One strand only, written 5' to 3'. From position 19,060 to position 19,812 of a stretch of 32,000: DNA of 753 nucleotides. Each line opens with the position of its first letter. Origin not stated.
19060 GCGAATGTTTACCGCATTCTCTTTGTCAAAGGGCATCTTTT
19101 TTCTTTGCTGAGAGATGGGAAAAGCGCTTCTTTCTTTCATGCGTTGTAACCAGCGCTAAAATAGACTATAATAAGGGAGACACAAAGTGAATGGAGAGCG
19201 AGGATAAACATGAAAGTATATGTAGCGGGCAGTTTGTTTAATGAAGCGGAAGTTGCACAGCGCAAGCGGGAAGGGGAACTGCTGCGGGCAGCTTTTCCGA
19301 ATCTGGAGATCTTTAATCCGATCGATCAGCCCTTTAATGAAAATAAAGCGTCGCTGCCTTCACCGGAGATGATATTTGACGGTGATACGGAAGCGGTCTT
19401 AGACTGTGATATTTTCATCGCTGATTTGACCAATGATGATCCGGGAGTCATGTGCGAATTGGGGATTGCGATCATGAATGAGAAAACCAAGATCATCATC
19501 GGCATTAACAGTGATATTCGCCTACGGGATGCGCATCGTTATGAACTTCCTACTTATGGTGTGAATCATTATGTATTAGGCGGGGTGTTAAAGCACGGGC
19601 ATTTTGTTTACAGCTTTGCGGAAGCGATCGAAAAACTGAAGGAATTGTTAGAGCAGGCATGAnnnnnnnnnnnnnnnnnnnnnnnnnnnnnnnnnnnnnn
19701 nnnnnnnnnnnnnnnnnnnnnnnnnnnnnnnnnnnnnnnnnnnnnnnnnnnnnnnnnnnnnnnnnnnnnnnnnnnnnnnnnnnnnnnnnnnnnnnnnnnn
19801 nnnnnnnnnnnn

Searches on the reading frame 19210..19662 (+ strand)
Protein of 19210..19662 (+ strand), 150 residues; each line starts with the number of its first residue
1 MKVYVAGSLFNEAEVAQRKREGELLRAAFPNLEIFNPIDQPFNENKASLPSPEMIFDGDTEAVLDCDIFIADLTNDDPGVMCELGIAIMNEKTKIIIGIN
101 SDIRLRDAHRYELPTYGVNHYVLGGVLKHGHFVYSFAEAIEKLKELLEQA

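Call 4: search_protein_families(library=pfam, proteins=[window:19210-19662:+])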
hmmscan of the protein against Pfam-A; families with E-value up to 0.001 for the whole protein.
window:19210-19662:+ (150 aa): 2 families
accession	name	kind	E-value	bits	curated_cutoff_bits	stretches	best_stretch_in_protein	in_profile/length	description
PF05014.21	Nuc_deoxyrib_tr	-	9.1e-13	48.8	28.8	1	3-104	1-101/117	Nucleoside 2-deoxyribosyltransferase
PF15891.11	Nuc_deoxyri_tr2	-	4e-05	24.3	30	1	2-96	3-100/105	Nucleoside 2-deoxyribosyltransferase like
